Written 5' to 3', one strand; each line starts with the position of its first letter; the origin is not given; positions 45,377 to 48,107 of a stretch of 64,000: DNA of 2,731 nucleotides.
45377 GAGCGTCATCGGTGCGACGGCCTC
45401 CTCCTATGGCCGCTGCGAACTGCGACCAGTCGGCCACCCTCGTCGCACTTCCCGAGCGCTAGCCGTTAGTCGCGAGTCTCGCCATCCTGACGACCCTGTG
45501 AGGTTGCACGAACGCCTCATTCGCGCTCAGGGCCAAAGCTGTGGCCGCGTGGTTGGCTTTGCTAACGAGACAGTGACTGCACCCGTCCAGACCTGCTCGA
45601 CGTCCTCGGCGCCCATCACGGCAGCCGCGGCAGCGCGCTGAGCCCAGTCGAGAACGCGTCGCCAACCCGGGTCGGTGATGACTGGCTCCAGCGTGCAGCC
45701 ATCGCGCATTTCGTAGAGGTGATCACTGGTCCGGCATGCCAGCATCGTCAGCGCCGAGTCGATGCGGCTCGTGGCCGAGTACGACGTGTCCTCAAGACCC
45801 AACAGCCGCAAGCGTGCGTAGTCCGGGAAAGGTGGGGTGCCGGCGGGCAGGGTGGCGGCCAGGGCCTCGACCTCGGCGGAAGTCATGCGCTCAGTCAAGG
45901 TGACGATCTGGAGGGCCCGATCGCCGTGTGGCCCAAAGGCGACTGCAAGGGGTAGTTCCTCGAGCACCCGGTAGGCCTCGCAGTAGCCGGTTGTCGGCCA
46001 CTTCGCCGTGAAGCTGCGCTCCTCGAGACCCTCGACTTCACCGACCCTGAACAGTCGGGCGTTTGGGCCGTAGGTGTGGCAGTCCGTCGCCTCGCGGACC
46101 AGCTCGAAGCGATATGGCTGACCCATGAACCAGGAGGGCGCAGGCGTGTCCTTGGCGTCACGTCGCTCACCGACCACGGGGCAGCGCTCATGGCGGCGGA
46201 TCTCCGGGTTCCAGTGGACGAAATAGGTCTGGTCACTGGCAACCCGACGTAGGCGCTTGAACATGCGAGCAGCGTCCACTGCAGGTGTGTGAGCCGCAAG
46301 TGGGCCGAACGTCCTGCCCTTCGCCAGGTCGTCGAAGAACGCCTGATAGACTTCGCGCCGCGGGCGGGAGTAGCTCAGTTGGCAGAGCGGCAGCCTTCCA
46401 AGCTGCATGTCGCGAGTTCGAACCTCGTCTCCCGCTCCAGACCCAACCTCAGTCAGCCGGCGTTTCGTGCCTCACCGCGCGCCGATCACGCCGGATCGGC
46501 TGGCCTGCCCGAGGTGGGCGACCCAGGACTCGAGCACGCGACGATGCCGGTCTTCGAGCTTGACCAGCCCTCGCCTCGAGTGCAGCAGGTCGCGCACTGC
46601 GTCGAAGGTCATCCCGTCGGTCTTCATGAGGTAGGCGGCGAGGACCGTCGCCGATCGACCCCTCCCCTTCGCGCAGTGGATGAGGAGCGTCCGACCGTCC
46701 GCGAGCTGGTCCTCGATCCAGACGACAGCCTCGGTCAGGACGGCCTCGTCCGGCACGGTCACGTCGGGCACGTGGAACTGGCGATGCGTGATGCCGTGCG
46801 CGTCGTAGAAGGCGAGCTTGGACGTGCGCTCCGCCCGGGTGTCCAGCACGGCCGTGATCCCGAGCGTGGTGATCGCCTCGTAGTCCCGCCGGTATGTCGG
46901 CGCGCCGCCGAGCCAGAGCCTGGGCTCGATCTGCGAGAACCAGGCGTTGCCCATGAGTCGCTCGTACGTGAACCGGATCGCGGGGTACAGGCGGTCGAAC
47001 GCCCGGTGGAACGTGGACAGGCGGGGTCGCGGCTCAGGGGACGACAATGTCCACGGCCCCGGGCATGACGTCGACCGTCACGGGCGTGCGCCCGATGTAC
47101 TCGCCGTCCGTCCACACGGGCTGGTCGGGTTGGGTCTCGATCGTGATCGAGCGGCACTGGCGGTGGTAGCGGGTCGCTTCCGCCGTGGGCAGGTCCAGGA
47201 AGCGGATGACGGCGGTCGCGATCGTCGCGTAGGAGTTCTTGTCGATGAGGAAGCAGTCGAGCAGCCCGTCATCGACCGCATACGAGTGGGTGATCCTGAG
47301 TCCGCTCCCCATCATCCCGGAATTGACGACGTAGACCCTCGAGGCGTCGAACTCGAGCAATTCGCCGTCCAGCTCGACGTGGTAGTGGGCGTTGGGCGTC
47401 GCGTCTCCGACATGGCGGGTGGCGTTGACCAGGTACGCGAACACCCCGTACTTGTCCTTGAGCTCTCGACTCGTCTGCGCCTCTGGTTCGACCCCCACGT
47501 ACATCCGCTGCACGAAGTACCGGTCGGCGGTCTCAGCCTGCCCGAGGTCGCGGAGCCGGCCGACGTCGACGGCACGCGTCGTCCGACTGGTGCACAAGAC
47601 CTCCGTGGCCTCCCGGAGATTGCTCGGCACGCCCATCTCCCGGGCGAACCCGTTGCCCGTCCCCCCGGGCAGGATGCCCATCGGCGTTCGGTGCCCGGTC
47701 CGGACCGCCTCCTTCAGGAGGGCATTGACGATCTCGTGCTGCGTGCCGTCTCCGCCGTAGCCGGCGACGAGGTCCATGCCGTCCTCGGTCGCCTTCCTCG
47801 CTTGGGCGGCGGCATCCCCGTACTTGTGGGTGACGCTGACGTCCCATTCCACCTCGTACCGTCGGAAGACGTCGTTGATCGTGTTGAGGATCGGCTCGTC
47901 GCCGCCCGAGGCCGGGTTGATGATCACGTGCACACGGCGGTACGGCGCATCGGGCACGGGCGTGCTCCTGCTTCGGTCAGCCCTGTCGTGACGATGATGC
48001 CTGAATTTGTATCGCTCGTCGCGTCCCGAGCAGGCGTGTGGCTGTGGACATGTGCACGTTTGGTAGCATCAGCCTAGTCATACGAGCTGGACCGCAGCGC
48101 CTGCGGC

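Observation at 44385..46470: Lower-GC patch of hypothetical genes next to tRNA-Gly(UCC), one gene bracketed by ~31-bp imperfect direct repeats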

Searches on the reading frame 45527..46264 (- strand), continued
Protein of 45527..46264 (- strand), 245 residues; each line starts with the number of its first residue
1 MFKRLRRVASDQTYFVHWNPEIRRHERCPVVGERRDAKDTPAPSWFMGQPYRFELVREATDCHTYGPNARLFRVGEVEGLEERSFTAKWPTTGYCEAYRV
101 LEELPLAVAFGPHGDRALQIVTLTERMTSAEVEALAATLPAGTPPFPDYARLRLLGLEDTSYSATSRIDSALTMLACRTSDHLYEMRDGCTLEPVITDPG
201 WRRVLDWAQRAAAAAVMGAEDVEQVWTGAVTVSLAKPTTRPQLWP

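Call 102: search_protein_families(library=pfam, alignment_id=A7, max_evalue=5)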
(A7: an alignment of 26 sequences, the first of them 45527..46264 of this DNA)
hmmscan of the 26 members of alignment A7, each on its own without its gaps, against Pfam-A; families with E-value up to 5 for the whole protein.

A. member 1, window:45527-46264:- (245 aa): 0 families

B. families by the number of members that match (of 26 scanned): 9 families
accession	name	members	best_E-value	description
PF06069.16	PerC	1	0.05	PerC transcriptional activator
PF11078.13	Optomotor-blind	1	0.055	Optomotor-blind protein N-terminal region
PF18844.6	baeRF_family2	1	0.078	Bacterial archaeo-eukaryotic release factor family 2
PF24703.2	DUF7666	1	0.12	Domain of unknown function (DUF7666)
PF07729.17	FCD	1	0.23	FCD domain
PF11809.13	DUF3330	1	0.26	Domain of unknown function (DUF3330)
PF22061.2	CSN7_HB_subdom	1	0.32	CSN7 helical bundle subdomain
PF09502.15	HrpB4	1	0.37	Bacterial type III secretion protein (HrpB4)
PF20228.3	DUF6587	1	0.53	Family of unknown function (DUF6587)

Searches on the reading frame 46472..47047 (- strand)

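Call 7: search_protein_families(library=pfam, proteins=[window:46472-47047:-], max_evalue=0.01)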
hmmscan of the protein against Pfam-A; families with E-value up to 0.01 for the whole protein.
window:46472-47047:- (191 aa): 8 families
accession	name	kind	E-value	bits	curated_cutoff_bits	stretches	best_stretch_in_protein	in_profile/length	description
PF00782.25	DSPc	-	7.6e-17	61.8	33.5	1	44-174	1-129/133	Dual specificity phosphatase, catalytic domain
PF22785.1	Tc-R-P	-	4.7e-14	53.2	27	1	53-143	13-104/106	Polymorphic toxin system, DSP-PTPase phosphatase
PF22784.1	PTP-SAK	-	2.6e-11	44.2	27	1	40-143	7-112/153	Swiss Army Knife protein, DSP-PTPase phosphatase domain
PF05706.17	CDKN3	-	3.8e-05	23.9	20.7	1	76-141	91-156/168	Cyclin-dependent kinase inhibitor 3 (CDKN3)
PF22741.1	PTP-NADK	-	3.8e-05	23.6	27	1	40-142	26-133/163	DSP-PTPase phosphatase fused to NAD+ Kinase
PF03162.18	Y_phosphatase2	-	0.0023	18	27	1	37-137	7-110/165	Tyrosine phosphatase family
PF14566.11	PTPlike_phytase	-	0.0029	18.1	27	1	80-141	96-156/158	Inositol hexakisphosphate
PF13350.11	Y_phosphatase3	-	0.0033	17.9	22.2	0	107-168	117-178/240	Tyrosine phosphatase family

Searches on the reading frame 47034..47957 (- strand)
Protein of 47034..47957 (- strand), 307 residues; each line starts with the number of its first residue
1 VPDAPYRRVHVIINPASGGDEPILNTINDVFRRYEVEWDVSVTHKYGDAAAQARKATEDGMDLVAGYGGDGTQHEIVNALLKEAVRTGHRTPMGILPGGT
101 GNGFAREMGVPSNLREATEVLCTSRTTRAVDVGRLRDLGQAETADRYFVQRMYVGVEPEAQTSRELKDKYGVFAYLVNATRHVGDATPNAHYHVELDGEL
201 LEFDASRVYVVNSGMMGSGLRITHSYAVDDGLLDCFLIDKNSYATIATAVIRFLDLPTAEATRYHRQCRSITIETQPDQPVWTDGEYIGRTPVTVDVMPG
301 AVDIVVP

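Call 7: search_protein_families(library=pfam, proteins=[window:47034-47957:-], max_evalue=0.01)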
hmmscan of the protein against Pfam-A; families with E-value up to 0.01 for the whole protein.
window:47034-47957:- (307 aa): 3 families
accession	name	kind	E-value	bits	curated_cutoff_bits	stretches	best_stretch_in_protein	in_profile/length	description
PF00781.29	DAGK_cat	-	1.5e-28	99.4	23.6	1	8-134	1-124/125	Diacylglycerol kinase catalytic domain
PF19279.4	YegS_C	-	1.8e-20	73.7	27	1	153-305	4-157/158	YegS C-terminal NAD kinase beta sandwich-like domain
PF08308.17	PEGA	-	0.0018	18.5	20.8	1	271-304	4-39/71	PEGA domain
